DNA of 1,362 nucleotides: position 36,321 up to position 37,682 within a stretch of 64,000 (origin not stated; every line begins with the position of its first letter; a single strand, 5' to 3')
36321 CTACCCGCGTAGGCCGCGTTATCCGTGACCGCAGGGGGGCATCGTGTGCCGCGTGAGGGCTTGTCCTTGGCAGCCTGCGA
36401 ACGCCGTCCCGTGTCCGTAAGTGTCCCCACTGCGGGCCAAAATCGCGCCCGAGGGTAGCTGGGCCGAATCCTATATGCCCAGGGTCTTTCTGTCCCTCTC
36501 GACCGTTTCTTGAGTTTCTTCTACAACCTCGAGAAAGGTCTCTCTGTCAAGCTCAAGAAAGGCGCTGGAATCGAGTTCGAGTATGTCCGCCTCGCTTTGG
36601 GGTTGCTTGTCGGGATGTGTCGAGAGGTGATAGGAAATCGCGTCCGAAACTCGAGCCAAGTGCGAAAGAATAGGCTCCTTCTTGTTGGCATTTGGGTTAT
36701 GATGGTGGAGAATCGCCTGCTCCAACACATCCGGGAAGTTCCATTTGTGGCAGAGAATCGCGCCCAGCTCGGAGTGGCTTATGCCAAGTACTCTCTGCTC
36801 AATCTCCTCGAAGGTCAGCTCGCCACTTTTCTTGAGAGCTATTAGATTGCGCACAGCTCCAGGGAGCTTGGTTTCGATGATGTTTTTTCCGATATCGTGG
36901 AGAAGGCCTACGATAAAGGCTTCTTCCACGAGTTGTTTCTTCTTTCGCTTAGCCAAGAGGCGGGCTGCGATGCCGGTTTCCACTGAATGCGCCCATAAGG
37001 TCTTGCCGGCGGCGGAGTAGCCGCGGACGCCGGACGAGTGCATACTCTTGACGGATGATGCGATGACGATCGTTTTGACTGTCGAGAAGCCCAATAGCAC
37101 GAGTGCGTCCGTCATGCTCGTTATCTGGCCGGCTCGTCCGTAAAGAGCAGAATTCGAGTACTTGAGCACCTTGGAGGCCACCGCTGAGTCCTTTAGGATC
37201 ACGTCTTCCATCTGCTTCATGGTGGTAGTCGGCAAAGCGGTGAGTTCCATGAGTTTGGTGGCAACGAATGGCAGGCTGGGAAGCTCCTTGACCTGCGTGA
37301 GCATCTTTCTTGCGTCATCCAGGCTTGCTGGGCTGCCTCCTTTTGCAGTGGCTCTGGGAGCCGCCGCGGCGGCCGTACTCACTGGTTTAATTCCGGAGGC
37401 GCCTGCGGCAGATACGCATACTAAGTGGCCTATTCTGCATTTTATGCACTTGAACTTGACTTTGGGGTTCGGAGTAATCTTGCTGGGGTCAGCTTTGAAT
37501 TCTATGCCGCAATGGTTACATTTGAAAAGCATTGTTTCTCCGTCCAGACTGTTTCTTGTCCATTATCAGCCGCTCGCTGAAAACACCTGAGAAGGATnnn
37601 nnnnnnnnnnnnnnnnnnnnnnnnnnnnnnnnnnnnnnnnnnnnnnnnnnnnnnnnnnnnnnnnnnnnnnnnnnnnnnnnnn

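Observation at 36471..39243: ksgA - PP-loop paralog 3 - Zn-ribbon/HDOD in one tight minus-strand operon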

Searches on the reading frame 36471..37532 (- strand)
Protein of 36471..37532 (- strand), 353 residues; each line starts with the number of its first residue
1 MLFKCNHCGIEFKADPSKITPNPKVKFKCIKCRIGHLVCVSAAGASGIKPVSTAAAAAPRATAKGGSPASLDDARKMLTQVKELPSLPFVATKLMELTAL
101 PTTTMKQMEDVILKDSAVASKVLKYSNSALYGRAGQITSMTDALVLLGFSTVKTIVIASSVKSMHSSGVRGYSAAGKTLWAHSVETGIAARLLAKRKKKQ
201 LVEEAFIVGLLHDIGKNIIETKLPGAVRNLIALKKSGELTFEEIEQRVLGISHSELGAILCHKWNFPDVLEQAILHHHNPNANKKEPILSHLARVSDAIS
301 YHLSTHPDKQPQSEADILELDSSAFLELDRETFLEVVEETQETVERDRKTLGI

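Call 3: search_protein_families(library=pfam, proteins=[window:36471-37532:-], max_evalue=0.01)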
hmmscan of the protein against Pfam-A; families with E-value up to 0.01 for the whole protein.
window:36471-37532:- (353 aa): 4 families
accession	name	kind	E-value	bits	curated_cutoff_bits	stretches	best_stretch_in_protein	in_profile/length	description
PF08668.18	HDOD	-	2.4e-54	184.3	22.9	1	84-280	1-196/196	HDOD domain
PF01966.28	HD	-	1.9e-09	38.3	22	1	180-300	2-114/116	HD domain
PF13717.11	Zn_ribbon_4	-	0.00033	20.9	30.3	1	1-33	1-32/36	zinc-ribbon domain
PF18019.7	Cas3_HD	-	0.0027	18.2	23.1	1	174-293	24-145/207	Cas3, HD domain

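Call 4: search_protein_families(library=ncbifam, proteins=[window:36471-37532:-], max_evalue=0.01)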
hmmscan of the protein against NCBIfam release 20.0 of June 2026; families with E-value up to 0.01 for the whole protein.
window:36471-37532:- (353 aa): 6 families
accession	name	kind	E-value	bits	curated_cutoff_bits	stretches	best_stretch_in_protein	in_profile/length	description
TIGR00277.1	HDIG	domain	3.6e-08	33.2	27.6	1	178-279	4-83/84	HDIG domain-containing metalloprotein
NF005519.0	PRK07152.1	equivalog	4.1e-07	29.2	315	1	118-345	170-342/361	nicotinate-nucleotide adenylyltransferase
TIGR03319.1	RNase_Y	equivalog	2.5e-06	26.3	454.35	0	251-300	374-421/514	ribonuclease Y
TIGR01596.1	cas3_HD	equivalog_domain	6.4e-05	23.1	43.45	1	179-321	1-131/178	CRISPR-associated endonuclease Cas3''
NF009344.0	PRK12705.1-1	equivalog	0.00089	18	831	1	249-300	430-479/572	hypothetical protein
TIGR00488.1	TIGR00488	equivalog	0.006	16.5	70.15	0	181-282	11-105/173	bis(5'-nucleosyl)-tetraphosphatase (symmetrical) YqeK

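Call 52: find_homologous_proteins(query=window:36471-37532:-, max_evalue=1e-10)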
Query window:36471-37532:- (353 aa): 102 proteins with E <= 1e-10 among 8000 candidates.
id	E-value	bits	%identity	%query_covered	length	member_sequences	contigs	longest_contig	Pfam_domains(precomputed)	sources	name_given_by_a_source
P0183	3.7e-227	771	100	100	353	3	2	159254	PF08668.19,PF01966.29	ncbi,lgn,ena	-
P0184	2.0e-202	689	90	100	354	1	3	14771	PF08668.19,PF01966.29,PF13717.12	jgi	-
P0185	1.5e-197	673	87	100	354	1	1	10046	PF08668.19,PF01966.29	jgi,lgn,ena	-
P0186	1.9e-178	611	79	100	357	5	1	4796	PF08668.19,PF01966.29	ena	-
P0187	4.7e-173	593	77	100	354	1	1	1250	PF08668.19,PF01966.29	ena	-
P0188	1.5e-170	585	77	100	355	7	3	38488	PF08668.19,PF01966.29,PF13717.12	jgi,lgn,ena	-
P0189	1.2e-162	559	73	100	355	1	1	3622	PF08668.19,PF01966.29,PF13717.12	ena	-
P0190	1.4e-156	539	71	100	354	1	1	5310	PF08668.19,PF01966.29,PF13717.12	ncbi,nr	ncbi:MAG: HDOD domain-containing protein [Candidatus Coatesbacteria bacterium]|nr:HDOD domain-contai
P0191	1.4e-128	447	58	100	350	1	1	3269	PF08668.19,PF01966.29,PF13717.12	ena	-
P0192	6.0e-128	445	58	99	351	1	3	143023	PF08668.19,PF01966.29,PF13717.12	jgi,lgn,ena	-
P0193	6.1e-127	441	57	100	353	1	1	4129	PF08668.19,PF01966.29,PF13717.12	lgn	-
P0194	1.5e-125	437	57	100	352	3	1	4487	PF08668.19,PF01966.29,PF13717.12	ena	-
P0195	4.9e-47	179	40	65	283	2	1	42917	PF08668.19,PF01966.29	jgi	-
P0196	1.1e-45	174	35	81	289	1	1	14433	PF08668.19,PF01966.29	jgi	-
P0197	1.1e-44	171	35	77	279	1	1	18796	PF08668.19,PF01966.29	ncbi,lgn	-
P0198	5.8e-44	169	39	75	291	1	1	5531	PF08668.19,PF01966.29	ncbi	-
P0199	3.5e-43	166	40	62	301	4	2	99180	PF08668.19,PF01966.29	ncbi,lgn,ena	-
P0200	6.3e-43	165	39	64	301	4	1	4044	PF08668.19,PF01966.29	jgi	-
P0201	7.1e-43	165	37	65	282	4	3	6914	PF08668.19,PF01966.29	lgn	-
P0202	5.0e-42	162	39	60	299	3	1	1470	PF08668.19,PF01966.29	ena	-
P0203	6.7e-42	162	37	65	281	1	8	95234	PF08668.19,PF01966.29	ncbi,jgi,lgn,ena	-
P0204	1.4e-41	161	41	58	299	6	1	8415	PF08668.19,PF01966.29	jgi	-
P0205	2.3e-40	157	35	80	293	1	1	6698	PF08668.19,PF01966.29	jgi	jgi:HD-like signal output (HDOD) protein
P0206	2.4e-39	153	36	66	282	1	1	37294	PF08668.19,PF01966.29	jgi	jgi:putative nucleotidyltransferase with HDIG domain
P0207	6.7e-39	152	33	75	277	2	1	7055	PF08668.19,PF01966.29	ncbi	-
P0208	1.2e-38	151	30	80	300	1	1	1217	PF08668.19,PF01966.29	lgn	-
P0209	1.6e-38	151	30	80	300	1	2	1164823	PF08668.19,PF01966.29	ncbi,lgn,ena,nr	ncbi:MAG: HDOD domain-containing protein [bacterium]|nr:HDOD domain-containing protein [Gemmatimonad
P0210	4.9e-37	146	32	80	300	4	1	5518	PF08668.19,PF01966.29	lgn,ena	-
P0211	1.7e-36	144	36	67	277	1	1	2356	PF08668.19,PF01966.29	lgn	-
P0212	3.9e-36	143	35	58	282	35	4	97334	PF08668.19,PF01966.29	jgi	jgi:putative nucleotidyltransferase with HDIG domain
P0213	2.2e-35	140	36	65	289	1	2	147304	PF08668.19,PF01966.29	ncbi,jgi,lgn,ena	-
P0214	1.0e-34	138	30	75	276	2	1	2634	PF08668.19,PF01966.29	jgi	jgi:putative nucleotidyltransferase with HDIG domain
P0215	3.8e-34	136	36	58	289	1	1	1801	PF08668.19,PF01966.29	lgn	-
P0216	1.3e-33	135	33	62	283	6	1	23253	PF08668.19,PF01966.29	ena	-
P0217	2.9e-33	133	34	65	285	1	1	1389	PF08668.19,PF01966.29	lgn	-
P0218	5.2e-33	133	33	61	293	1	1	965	PF08668.19,PF01966.29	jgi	-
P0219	5.7e-33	133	34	58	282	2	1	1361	PF08668.19,PF01966.29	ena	-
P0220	1.1e-32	132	35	58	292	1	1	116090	PF08668.19,PF01966.29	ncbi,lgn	-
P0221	1.1e-32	132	36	64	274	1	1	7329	PF08668.19,PF01966.29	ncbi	-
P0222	9.4e-32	129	36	58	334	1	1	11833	PF08668.19,PF01966.29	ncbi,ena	-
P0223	1.2e-31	128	34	59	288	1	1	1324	PF08668.19,PF01966.29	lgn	-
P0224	1.3e-31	128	32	78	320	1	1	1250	PF08668.19,PF01966.29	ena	-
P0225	1.5e-31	128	37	58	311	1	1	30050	PF08668.19,PF01966.29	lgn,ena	-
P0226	4.2e-31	126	32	63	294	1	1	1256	PF08668.19,PF01966.29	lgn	-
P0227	1.0e-30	125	29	63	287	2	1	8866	PF08668.19,PF01966.29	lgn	-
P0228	2.4e-30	124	33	59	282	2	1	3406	PF08668.19,PF01966.29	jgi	-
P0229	3.9e-30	123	35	61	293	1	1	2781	PF08668.19,PF01966.29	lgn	-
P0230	4.1e-30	123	34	58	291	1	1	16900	PF08668.19,PF01966.29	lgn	-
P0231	7.2e-30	122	29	76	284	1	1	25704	PF08668.19,PF01966.29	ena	-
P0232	1.6e-29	121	34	61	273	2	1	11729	PF08668.19,PF01966.29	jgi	jgi:putative nucleotidyltransferase with HDIG domain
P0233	3.9e-29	120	31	65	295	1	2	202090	PF08668.19,PF01966.29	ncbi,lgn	-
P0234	7.2e-29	119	33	62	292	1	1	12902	PF08668.19,PF01966.29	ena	-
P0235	2.5e-28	117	32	80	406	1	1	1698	PF08668.19,PF01966.29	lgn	-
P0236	3.0e-28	117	34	66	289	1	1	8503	PF08668.19,PF01966.29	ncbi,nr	ncbi:MAG: HDOD domain-containing protein, partial [bacterium]|nr:HDOD domain-containing protein [bac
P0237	4.6e-28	116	31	65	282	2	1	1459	PF08668.19,PF01966.29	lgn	-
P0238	1.3e-27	115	37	57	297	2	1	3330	PF08668.19,PF01966.29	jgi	jgi:putative nucleotidyltransferase with HDIG domain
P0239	1.9e-27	114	31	62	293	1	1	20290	PF08668.19,PF01966.29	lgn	-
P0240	6.1e-27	113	26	80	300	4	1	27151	PF08668.19,PF01966.29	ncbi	-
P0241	1.4e-26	111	30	63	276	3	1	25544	PF08668.19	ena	-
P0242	1.7e-26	111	31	72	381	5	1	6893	PF08668.19,PF01966.29,PF00072.31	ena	-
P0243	1.8e-26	111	33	61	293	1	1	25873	PF08668.19,PF01966.29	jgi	jgi:putative nucleotidyltransferase with HDIG domain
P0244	1.9e-26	111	30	79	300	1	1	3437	PF08668.19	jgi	jgi:HD-like signal output (HDOD) protein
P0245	2.6e-26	111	31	63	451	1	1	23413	PF08668.19,PF03975.19,PF01966.29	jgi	-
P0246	3.5e-26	110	31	63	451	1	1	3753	PF08668.19,PF03975.19,PF01966.29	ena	-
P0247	4.8e-26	110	31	64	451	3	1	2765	PF08668.19,PF03975.19,PF01966.29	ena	-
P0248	5.6e-26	110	36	62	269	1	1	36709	PF08668.19,PF01966.29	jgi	-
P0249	7.9e-26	109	29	76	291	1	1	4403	PF08668.19,PF01966.29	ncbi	-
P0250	1.9e-25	108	29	78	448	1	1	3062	PF08668.19,PF03975.19,PF01966.29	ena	-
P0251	2.4e-25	107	31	63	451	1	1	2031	PF08668.19,PF03975.19,PF01966.29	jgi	jgi:putative nucleotidyltransferase with HDIG domain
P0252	1.2e-24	105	29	59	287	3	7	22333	PF08668.19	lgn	-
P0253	1.4e-24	105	34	59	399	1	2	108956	PF08668.19,PF01966.29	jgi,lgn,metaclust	metaclust:\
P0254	5.0e-24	103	31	59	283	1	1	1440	PF08668.19,PF01966.29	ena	-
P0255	1.2e-23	102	30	65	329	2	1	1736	PF08668.19,PF01966.29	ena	-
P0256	1.5e-23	102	28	76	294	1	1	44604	PF08668.19,PF01966.29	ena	-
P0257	2.6e-23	101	30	59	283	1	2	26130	PF08668.19,PF01966.29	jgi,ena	jgi:putative nucleotidyltransferase with HDIG domain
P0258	3.7e-23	100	27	78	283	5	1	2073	PF08668.19,PF01966.29,PF18019.8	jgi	jgi:putative nucleotidyltransferase with HDIG domain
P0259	4.2e-23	100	29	59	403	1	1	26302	PF08668.19,PF01966.29,PF00072.31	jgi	jgi:putative nucleotidyltransferase with HDIG domain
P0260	1.4e-21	95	33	74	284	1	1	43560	PF08668.19,PF01966.29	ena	-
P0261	5.9e-21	93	29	63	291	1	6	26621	PF08668.19,PF01966.29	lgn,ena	-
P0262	6.0e-21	93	29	60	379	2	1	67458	PF08668.19,PF01966.29,PF00072.31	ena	-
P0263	1.6e-20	92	30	57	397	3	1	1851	PF08668.19,PF01966.29,PF00072.31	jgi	-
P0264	3.5e-20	90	31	60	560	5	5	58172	PF08668.19,PF01966.29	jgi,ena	-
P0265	6.0e-20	90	33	63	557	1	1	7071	PF08668.19,PF01966.29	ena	-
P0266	1.2e-19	89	30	61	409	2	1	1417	PF08668.19,PF03975.19,PF01966.29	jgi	jgi:putative nucleotidyltransferase with HDIG domain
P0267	1.7e-19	88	29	60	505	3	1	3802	PF08668.19,PF01966.29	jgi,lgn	-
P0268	2.0e-19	88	28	57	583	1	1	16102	PF08668.19,PF01966.29,PF00072.31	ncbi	ncbi:MAG: HDOD domain-containing protein [Phycisphaerales bacterium JB059]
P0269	2.3e-19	88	32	56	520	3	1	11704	PF08668.19,PF01966.29,PF24898.3,PF00990.27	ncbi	-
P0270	3.8e-19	87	29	62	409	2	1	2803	PF08668.19,PF00072.31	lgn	-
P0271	3.0e-18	84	25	66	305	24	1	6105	PF08668.19,PF01966.29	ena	-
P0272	3.2e-18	84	26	60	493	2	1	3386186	PF08668.19,PF01966.29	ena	-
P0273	4.0e-18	84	27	60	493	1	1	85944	PF08668.19,PF01966.29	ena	-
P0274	7.2e-18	83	32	56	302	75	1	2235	PF08668.19,PF01966.29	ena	-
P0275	4.9e-17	80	29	65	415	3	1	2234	PF08668.19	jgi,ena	-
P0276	9.3e-17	79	32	60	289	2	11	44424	PF08668.19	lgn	-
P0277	1.3e-16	79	28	75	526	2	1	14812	PF08668.19,PF01966.29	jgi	jgi:putative nucleotidyltransferase with HDIG domain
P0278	1.1e-15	76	24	60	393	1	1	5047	PF08668.19,PF01966.29,PF00072.31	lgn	-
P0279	3.7e-15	74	29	64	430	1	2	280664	PF08668.19,PF01966.29,PF00072.31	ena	-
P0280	1.9e-13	68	32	44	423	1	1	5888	PF08668.19,PF01966.29,PF00486.35,PF00072.31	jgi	jgi:DNA-binding response OmpR family regulator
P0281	5.1e-13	67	28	58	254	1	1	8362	PF08668.19,PF01966.29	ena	-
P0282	4.0e-12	64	26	60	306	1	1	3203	PF08668.19,PF01966.29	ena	-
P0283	4.1e-12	64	25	58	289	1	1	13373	PF08668.19,PF01966.29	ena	-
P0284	1.0e-11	63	25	70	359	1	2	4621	PF08668.19,PF01966.29,PF00196.26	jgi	jgi:putative nucleotidyltransferase with HDIG domain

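Call 53: find_encoding_contigs(protein=P0192, flank=6000, max_places=2)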
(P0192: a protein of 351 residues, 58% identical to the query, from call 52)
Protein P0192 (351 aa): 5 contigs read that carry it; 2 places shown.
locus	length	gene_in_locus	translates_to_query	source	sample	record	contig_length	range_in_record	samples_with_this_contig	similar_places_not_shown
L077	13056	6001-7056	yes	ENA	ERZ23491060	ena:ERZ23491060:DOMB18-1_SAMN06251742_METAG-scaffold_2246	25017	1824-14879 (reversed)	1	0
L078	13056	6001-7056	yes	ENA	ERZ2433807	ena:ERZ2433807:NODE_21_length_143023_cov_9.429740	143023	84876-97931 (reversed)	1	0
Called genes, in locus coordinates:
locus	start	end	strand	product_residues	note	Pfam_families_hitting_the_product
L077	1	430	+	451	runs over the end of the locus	PF27272:CpgS_N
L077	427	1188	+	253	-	PF03548:LolA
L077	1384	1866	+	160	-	PF02577:BFN_dom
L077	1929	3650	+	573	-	PF16697:Yop-YscD_cpl, PF00498:FHA, PF13185:GAF_2, PF01590:GAF, PF13492:GAF_3, PF00211:Guanylate_cyc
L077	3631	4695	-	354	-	PF01699:Na_Ca_ex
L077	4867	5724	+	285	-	PF00398:RrnaAD, PF13649:Methyltransf_25 (faint)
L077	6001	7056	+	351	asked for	PF13717:Zn_ribbon_4 (weak), PF08668:HDOD, PF01966:HD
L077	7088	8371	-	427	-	PF01547:SBP_bac_1, PF13416:SBP_bac_8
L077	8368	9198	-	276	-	PF00528:BPD_transp_1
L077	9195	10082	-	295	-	PF00528:BPD_transp_1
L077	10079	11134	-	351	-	PF00005:ABC_tran, PF13191:AAA_16 (faint), PF13304:AAA_21 (faint)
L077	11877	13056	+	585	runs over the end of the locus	-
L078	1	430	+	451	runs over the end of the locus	PF27272:CpgS_N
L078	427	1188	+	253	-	PF03548:LolA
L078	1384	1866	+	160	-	PF02577:BFN_dom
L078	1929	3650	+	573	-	PF16697:Yop-YscD_cpl, PF00498:FHA, PF13185:GAF_2, PF01590:GAF, PF13492:GAF_3, PF00211:Guanylate_cyc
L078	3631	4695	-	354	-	PF01699:Na_Ca_ex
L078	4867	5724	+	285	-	PF00398:RrnaAD, PF13649:Methyltransf_25 (faint)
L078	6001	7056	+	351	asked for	PF13717:Zn_ribbon_4 (weak), PF08668:HDOD, PF01966:HD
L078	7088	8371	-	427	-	PF01547:SBP_bac_1, PF13416:SBP_bac_8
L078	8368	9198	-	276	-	PF00528:BPD_transp_1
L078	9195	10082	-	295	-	PF00528:BPD_transp_1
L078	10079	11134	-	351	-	PF00005:ABC_tran, PF13191:AAA_16 (faint), PF13304:AAA_21 (faint)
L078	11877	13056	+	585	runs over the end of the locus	-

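Call 54: find_encoding_contigs(protein=P0188, flank=6000, max_places=2)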
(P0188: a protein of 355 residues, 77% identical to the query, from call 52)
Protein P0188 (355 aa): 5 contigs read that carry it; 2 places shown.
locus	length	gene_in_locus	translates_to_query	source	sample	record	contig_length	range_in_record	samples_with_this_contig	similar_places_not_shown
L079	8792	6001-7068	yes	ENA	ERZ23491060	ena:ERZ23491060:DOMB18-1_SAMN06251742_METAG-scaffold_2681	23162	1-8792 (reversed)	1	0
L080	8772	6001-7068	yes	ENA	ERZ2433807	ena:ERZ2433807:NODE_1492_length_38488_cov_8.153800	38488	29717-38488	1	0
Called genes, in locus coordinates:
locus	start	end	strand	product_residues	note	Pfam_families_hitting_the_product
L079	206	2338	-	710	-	PF03483:B3_4, PF03484:B5, PF17759:tRNA_synthFbeta, PF03147:FDX-ACB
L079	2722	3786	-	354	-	PF01699:Na_Ca_ex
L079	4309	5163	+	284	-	PF00398:RrnaAD, PF13649:Methyltransf_25 (faint)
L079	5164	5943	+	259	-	-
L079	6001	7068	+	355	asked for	PF13717:Zn_ribbon_4 (weak), PF08668:HDOD, PF01966:HD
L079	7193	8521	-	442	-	PF02403:Seryl_tRNA_N, PF00587:tRNA-synt_2b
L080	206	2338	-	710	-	PF03483:B3_4, PF03484:B5, PF17759:tRNA_synthFbeta, PF03147:FDX-ACB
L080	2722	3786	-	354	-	PF01699:Na_Ca_ex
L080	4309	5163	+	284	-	PF00398:RrnaAD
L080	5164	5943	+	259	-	-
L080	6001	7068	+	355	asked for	PF13717:Zn_ribbon_4 (weak), PF08668:HDOD, PF01966:HD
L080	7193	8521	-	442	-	PF02403:Seryl_tRNA_N, PF00587:tRNA-synt_2b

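Call 55: find_encoding_contigs(protein=P0195, flank=5000, max_places=2)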
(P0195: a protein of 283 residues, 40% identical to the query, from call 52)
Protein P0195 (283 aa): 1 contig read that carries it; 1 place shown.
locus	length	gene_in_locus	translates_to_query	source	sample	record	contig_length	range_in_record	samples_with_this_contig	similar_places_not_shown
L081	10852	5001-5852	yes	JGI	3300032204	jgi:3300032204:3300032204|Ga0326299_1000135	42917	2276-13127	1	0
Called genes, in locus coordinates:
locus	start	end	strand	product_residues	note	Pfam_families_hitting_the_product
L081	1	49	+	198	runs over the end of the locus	PF07670:Gate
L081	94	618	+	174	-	PF07670:Gate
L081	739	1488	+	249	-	PF01479:S4, PF00849:PseudoU_synth_2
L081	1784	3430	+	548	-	PF00795:CN_hydrolase, PF02540:NAD_synthase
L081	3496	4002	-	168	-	-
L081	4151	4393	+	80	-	-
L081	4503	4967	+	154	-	-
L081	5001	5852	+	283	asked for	PF08668:HDOD, PF01966:HD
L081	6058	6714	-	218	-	-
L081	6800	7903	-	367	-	PF01078:Mg_chelatase (faint), PF17863:AAA_lid_2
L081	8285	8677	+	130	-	PF03788:LrgA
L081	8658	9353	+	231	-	PF04172:LrgB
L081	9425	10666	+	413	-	PF00890:FAD_binding_2 (weak), PF01262:AlaDh_PNT_C (weak), PF01266:DAO (weak), PF03486:HI0933_like, PF07992:Pyr_redox_2, PF12831:FAD_oxidored, PF13450:NAD_binding_8 (weak), PF22780:HI0933_like_1st, +5 more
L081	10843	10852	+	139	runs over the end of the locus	PF09021:HutP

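Call 61: search_solved_structures(query=window:36471-37532:-, max_evalue=0.001, show_alignments=1)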
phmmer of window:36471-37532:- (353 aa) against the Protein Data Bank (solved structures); distinct sequences matched with E-value up to 0.001: 8.
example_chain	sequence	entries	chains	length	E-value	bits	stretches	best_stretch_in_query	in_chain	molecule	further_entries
3hc1_A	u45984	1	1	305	2.5e-27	99.1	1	71-283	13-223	uncharacterized HDOD domain protein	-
3m1t_A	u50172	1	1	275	2.8e-26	95.7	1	76-307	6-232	Putative phosphohydrolase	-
3mem_A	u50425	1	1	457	3.5e-18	69.1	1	77-283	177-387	Putative signal transduction protein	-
9qzk_A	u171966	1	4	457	8.1e-16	61.3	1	76-292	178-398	HDOD domain-containing protein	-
1vqr_A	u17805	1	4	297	1.2e-14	57.4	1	76-303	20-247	hypothetical protein Cj0248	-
3ljx_A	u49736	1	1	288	2.3e-14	56.5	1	83-306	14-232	MmoQ Response regulator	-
3p3q_A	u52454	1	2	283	4.6e-14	55.5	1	84-275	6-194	MmoQ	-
3i7a_A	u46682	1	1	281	4.7e-12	48.9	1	77-219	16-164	Putative metal-dependent phosphohydrolase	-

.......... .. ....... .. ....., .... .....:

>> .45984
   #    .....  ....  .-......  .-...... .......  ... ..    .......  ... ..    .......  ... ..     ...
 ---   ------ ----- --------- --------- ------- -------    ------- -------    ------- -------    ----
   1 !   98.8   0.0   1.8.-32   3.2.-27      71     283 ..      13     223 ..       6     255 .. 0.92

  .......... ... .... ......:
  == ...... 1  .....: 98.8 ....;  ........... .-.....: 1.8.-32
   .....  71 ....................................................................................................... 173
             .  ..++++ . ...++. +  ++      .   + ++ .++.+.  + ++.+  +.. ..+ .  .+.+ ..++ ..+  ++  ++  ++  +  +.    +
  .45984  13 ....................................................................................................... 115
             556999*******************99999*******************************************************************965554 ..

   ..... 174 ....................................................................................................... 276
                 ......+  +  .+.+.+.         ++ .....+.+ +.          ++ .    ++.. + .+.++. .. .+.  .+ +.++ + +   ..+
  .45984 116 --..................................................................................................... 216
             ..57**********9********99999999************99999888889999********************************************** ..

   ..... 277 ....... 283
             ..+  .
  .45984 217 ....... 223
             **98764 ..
